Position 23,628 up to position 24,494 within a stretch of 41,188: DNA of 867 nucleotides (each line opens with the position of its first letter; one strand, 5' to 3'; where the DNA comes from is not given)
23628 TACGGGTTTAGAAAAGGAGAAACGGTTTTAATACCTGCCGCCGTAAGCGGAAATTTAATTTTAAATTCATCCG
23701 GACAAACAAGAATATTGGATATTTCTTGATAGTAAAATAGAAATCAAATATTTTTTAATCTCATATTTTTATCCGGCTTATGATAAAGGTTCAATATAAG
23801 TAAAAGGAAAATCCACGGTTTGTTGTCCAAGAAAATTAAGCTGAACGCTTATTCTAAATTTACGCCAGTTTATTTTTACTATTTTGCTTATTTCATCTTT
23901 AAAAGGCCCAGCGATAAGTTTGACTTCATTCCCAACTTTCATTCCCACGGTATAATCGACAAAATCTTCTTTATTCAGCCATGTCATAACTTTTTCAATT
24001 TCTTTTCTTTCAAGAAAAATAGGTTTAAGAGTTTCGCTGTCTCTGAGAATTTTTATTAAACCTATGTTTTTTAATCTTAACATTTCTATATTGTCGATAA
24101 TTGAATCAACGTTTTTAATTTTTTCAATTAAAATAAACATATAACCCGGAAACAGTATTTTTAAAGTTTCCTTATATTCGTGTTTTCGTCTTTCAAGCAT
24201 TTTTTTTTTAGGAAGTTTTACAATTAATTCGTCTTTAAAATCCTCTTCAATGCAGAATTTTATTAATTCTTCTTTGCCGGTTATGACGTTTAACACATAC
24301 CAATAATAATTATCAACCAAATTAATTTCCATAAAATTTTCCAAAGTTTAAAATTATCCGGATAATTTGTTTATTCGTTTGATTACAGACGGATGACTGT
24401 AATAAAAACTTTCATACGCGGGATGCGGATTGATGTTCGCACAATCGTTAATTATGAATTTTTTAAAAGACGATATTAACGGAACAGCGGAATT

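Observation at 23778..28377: Specialised NusG paralog as the terminal gene of a PilZ / M48-protease / KE-rich TPR membrane-protein operon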

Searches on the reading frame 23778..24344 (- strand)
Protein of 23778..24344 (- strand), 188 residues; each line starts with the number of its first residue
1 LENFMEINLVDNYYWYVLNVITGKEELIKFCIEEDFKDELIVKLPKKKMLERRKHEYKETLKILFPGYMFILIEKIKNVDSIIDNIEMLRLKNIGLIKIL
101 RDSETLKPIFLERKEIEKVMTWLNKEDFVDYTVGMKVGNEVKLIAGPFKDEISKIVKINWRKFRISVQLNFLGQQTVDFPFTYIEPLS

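Call 3: search_protein_families(library=pfam, proteins=[window:23778-24344:-], max_evalue=0.01)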
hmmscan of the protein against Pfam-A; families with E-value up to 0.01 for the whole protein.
window:23778-24344:- (188 aa): 2 families
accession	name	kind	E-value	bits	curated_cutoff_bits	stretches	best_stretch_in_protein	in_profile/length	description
PF02357.24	NusG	-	3.8e-08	34.2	22.2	1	14-119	2-92/93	Transcription termination factor nusG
PF00467.35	KOW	-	0.00043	20.4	22.3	1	137-166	1-30/32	KOW motif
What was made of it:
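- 23778..24332 (-): Specialised NusG paralog (184 aa; NGN + beta-barrel KOW), LoaP-like but divergent. An alternative TTG start lies at 24344. Pfam NusG 34 bits (call 3).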

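Call 4: search_protein_families(library=ncbifam, proteins=[window:23778-24344:-], max_evalue=0.01)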
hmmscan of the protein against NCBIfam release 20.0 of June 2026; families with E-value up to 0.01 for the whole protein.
window:23778-24344:- (188 aa): 6 families
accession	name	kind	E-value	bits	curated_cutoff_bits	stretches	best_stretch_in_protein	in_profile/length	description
NF033641.1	antiterm_LoaP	exception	1.4e-29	103.4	125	1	15-178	1-158/166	antiterminator LoaP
TIGR00922.1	nusG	equivalog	2.2e-14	53.7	135.7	1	15-185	1-170/172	transcription termination/antitermination protein NusG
NF033644.1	antiterm_UpxY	subfamily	7.3e-11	42.3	100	1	15-174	1-153/164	UpxY family transcription antiterminator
TIGR01956.2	NusG_myco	equivalog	2.2e-07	30.7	150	1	117-184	175-236/239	transcription termination/antitermination protein NusG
TIGR00405.1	KOW_elon_Spt5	equivalog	0.00019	21.5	69.95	1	107-169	62-121/145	transcription elongation factor Spt5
TIGR01955.1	RfaH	equivalog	0.0014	18.6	144.5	1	41-176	24-149/159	transcription/translation regulatory transformer protein RfaH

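Call 11: find_homologous_proteins(query=window:23778-24332:-, max_evalue=0.001)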
Query window:23778-24332:- (184 aa): 4 proteins with E <= 0.001 among 77 candidates.
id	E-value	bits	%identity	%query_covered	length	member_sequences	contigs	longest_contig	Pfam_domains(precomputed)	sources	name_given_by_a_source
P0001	4.1e-113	394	100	100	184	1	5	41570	PF02357.25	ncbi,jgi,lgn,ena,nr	ncbi:MAG TPA: transcription termination/antitermination NusG family protein [bacterium]|nr:transcrip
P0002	6.1e-101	354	86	100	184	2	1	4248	PF02357.25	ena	-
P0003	1.9e-83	297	74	98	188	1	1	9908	PF02357.25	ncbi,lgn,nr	ncbi:hypothetical protein KA977_05215 [Candidatus Dependentiae bacterium]|nr:hypothetical protein [C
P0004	9.6e-55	203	56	95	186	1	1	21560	PF00467.36,PF02357.25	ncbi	-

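Call 12: find_encoding_contigs(protein=P0003, flank=10000, max_places=4)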
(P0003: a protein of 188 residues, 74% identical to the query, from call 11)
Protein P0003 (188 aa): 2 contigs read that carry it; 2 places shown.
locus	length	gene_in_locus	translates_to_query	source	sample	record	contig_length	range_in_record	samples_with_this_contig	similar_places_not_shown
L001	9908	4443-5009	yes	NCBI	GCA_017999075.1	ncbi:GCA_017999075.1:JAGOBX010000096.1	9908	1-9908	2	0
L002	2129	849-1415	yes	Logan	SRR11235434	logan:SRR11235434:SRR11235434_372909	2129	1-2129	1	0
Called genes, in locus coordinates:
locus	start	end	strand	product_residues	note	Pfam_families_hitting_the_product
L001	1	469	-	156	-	?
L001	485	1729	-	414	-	PF11104:PilM_2 (faint), PF02491:SHS2_FTSA, PF06723:MreB_Mbl, PF14450:FtsA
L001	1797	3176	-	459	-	PF01791:DeoC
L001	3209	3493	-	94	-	PF03319:EutN_CcmL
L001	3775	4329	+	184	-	-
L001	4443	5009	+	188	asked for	PF02357:NusG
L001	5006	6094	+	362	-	-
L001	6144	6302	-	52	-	-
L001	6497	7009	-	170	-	-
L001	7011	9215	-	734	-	PF01926:MMR_HSR1, PF02421:FeoB_N, PF17910:FeoB_Cyto, PF07670:Gate, PF07664:FeoB_C, PF07670:Gate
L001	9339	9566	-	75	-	PF04023:FeoA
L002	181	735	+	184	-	-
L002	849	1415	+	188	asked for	PF02357:NusG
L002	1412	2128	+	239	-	?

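Call 13: find_encoding_contigs(protein=P0004, flank=10000, max_places=4)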
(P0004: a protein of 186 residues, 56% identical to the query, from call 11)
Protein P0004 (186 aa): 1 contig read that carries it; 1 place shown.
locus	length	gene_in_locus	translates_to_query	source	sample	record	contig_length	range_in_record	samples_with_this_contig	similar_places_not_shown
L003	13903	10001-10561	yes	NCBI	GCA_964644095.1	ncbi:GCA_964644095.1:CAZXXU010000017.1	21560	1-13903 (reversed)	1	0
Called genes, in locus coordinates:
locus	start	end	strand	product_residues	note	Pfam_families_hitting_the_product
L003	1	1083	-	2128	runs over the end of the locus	PF17874:TPR_MalT (faint), PF07719:TPR_2 (faint), PF13176:TPR_7 (faint), PF13374:TPR_10 (faint), PF00515:TPR_1 (weak), PF13181:TPR_8 (weak), PF13424:TPR_12, PF12770:CHAT, +3 more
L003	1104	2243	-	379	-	-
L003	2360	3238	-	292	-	PF00781:DAGK_cat, PF19279:YegS_C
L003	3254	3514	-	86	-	PF01016:Ribosomal_L27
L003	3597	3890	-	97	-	-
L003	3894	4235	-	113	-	PF00829:Ribosomal_L21p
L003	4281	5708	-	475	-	PF00493:MCM (faint), PF05496:RuvB_N (faint), PF00004:AAA (weak), PF07728:AAA_5 (weak), PF13401:AAA_22 (faint), PF00004:AAA (weak), PF07724:AAA_2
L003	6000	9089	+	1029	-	PF03958:Secretin_N, PF00263:Secretin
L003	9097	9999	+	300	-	-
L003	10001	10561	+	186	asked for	PF02357:NusG, PF00467:KOW (weak)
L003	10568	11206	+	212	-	-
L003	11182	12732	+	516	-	-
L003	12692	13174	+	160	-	PF02130:YbeY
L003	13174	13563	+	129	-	-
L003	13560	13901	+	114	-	?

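Call 14: find_encoding_contigs(protein=P0002, flank=10000, max_places=4)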
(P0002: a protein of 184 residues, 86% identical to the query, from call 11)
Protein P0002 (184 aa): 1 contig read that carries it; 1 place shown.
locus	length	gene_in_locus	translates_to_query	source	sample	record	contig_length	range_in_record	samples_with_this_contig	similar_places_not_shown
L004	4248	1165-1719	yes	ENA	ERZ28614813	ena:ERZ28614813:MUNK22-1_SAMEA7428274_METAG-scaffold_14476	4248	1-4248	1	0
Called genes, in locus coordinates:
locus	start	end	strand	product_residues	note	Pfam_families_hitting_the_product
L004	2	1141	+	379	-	?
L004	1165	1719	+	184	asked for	PF02357:NusG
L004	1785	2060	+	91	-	PF02604:PhdYeFM_antitox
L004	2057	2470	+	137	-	PF01850:PIN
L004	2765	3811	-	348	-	PF20511:PMI_typeI_cat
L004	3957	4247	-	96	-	?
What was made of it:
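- The same layout occurs in the 86% relative (call 14).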

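Call 20: find_related_loci(query=A1, collection=genome_contigs, flank=10000)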
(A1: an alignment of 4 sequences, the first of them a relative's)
Query A1 (184 aa) in genome_contigs; peptide patterns used: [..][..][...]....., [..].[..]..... (x = any residue, [..] = any of these).
174 stretches matched a pattern; 2 encode a relative of the query (tblastn E <= 1e-3); 2 distinct loci.
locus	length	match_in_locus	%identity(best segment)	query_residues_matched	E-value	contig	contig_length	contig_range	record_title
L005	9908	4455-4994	74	4-183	1e-89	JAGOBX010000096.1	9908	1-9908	Candidatus Dependentiae bacterium isolate Go_SlDig_bin_425 Go_SlDig_21063_length_9908_cov_4.291177, whole genome shotgun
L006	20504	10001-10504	25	11-181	3e-11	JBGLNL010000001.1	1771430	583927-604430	MAG: Dehalococcoidia bacterium isolate PPR_0295 scaffold_80306, whole genome shotgun sequence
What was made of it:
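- Tried and rejected: The genome_contigs scan with the clade alignment returned only the sister MAG and an unrelated Dehalococcoidia NusG-family gene (call 20).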

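Call 24: find_encoding_contigs(protein=P0001, flank=10000, max_places=6)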
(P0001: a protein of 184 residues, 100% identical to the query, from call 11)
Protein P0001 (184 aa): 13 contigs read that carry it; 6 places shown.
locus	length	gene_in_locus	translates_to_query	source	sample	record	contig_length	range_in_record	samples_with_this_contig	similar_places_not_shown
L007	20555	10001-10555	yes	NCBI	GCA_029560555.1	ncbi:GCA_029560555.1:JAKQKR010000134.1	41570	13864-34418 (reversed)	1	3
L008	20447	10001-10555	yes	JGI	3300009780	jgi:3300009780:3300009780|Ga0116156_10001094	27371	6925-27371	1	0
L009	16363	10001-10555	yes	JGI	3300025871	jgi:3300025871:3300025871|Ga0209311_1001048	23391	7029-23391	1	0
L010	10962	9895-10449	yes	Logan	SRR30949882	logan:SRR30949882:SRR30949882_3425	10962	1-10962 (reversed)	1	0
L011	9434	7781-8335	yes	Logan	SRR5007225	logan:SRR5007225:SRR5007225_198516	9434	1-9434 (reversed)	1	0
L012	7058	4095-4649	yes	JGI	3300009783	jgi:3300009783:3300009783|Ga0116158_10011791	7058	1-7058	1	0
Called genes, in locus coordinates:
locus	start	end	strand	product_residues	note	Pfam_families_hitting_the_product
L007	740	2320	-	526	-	PF01145:Band_7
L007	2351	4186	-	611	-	PF13522:GATase_6, PF13537:GATase_7, PF01380:SIS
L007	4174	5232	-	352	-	PF01636:APH, PF02958:EcKL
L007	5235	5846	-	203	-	PF27545:CsoS1D_N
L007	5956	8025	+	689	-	-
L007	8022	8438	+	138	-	PF07238:PilZ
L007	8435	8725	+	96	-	-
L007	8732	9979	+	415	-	PF16491:Peptidase_M48_N, PF01435:Peptidase_M48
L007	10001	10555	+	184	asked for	PF02357:NusG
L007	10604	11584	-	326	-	PF20511:PMI_typeI_cat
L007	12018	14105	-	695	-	PF01138:RNase_PH, PF03725:RNase_PH_C, PF03726:PNPase, PF01138:RNase_PH, PF00013:KH_1, PF00575:S1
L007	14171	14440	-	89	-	PF00312:Ribosomal_S15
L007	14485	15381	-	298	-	PF06574:FAD_syn, PF01467:CTP_transf_like (weak), PF01687:Flavokinase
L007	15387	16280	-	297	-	PF01509:TruB_N, PF16198:TruB_C_2 (weak)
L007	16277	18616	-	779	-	PF12729:4HB_MCP_1, PF13682:CZB, PF00672:HAMP (weak), PF00015:MCPsignal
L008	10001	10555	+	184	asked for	PF02357:NusG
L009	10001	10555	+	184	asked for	PF02357:NusG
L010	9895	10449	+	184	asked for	PF02357:NusG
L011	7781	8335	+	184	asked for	PF02357:NusG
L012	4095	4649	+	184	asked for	PF02357:NusG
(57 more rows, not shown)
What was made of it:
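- Checked: Independent gene calls in the public assembly GCA_029560555.1 and in several metagenome contigs give the same layout (call 24).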

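Call 30: search_protein_representatives(protein=window:23778-24332:-)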
Query: 184 residues. Proteins with E-value up to 0.001 (for the whole library): 533; up to 1e-10: 37; up to 1e-30: 1. The best 150 are listed.
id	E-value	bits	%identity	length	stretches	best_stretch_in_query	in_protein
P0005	4.9e-39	150.6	45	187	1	6-182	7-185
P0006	2.2e-30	122.4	50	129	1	60-183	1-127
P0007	7.2e-21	91.4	24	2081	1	83-140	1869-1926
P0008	2.1e-16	76.9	60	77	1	7-71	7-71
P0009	3.7e-15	72.8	36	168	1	7-174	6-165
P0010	4.8e-15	72.5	35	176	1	10-183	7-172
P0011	1.1e-14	71.3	32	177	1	11-172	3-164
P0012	1.4e-14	71.0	38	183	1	7-171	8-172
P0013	3.4e-14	69.7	32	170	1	10-172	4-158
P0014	1.1e-13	68.1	34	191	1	10-176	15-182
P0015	1.7e-13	67.4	35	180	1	11-174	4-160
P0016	3.3e-13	66.5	35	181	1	10-170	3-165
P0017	8.3e-13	65.2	32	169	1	11-176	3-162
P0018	8.9e-13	65.1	31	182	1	10-180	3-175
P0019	1.2e-12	64.6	33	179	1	10-170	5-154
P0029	7.8e-12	62.0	31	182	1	10-172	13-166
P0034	4.4e-11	59.6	33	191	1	10-183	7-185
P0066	1.7e-09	54.4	31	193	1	7-177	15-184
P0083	8.1e-09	52.1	34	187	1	10-172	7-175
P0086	8.4e-09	52.1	29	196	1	3-172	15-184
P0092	1.1e-08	51.7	33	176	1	10-172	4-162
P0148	3.2e-07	46.9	34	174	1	7-177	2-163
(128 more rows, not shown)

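Call 31: search_solved_structures(query=window:23778-24332:-, max_evalue=1, show_alignments=3)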
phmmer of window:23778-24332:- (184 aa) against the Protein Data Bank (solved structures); distinct sequences matched with E-value up to 1: 34.
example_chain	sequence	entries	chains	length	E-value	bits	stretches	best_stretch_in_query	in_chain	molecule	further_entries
8f5g_A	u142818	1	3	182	2.1e-17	67.1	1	10-181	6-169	Transcription termination/antitermination protein NusG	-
2lq8_A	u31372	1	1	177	7.4e-08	36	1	10-172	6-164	Transcription antitermination protein nusG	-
8ehq_G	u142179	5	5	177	2.2e-05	27.9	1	10-182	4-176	Transcription termination/antitermination protein NusG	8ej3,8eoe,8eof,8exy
2xhc_A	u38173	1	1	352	3.7e-05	27.2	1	52-172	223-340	TRANSCRIPTION ANTITERMINATION PROTEIN NUSG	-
6ztj_CF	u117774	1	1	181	5.1e-05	26.7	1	15-181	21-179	Transcription termination/antitermination protein NusG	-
8syi_G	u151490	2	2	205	5.1e-05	26.7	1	9-180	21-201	Transcription termination/antitermination protein NusG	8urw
9gux_Z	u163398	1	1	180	5.9e-05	26.5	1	15-181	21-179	Transcription termination/antitermination protein NusG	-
6gov_G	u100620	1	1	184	7e-05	26.3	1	10-181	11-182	Transcription termination/antitermination protein NusG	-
2jvv_A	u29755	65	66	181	7.3e-05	26.2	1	15-181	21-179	Transcription antitermination protein nusG | Transcription termination/antitermination protein NusG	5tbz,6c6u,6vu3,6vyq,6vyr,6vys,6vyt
5ms0_F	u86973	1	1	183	7.5e-05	26.2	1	15-181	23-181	Transcription termination/antitermination protein NusG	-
6tqn_G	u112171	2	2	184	7.5e-05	26.2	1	15-181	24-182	Transcription termination/antitermination protein NusG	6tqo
9w0n_7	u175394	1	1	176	7.8e-05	26.1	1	15-181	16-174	Transcription termination/antitermination protein NusG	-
1nz8_A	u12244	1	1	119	0.0029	21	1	10-70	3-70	TRANSCRIPTION ANTITERMINATION PROTEIN NUSG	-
1nz9_A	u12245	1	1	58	0.0037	20.7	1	129-178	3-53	TRANSCRIPTION ANTITERMINATION PROTEIN NUSG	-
9bct_G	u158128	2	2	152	0.0081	19.5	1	129-165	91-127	Transcription elongation factor Spt5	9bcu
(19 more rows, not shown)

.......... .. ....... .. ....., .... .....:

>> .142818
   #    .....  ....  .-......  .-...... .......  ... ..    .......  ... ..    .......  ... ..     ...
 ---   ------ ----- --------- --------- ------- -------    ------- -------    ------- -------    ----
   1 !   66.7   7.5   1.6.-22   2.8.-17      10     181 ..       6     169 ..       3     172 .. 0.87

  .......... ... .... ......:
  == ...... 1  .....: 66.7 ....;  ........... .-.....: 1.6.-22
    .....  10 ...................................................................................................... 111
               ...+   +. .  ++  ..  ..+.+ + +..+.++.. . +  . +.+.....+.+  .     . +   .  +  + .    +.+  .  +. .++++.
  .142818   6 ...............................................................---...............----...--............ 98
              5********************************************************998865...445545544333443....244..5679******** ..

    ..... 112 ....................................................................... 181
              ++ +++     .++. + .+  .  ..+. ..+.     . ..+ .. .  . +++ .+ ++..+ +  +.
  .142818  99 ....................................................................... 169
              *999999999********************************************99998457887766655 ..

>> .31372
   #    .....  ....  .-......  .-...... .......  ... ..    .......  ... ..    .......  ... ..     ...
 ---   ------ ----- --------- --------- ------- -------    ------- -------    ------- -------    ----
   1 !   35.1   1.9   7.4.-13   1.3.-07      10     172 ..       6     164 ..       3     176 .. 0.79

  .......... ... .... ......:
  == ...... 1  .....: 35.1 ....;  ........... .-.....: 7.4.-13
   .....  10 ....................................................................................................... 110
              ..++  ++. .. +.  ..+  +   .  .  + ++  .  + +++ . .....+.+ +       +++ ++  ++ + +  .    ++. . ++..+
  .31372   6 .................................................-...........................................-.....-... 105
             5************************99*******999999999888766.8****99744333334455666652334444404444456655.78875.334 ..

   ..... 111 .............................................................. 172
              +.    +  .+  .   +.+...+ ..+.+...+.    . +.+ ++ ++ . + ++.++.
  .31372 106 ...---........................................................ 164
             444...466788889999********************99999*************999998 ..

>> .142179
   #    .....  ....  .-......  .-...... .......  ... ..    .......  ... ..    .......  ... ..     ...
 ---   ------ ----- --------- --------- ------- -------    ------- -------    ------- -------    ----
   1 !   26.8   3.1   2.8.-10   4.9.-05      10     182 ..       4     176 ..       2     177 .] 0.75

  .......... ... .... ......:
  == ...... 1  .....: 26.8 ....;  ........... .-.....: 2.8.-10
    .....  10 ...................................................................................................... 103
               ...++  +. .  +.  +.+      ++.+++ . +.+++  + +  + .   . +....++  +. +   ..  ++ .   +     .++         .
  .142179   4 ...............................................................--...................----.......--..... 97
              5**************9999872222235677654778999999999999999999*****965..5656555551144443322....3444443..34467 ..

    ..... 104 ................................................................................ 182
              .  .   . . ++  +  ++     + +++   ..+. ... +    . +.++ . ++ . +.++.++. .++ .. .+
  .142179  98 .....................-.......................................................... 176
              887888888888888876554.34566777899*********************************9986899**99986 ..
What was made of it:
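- The mapping of those residues onto E47-R48 is my inference from the alignment in call 31.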
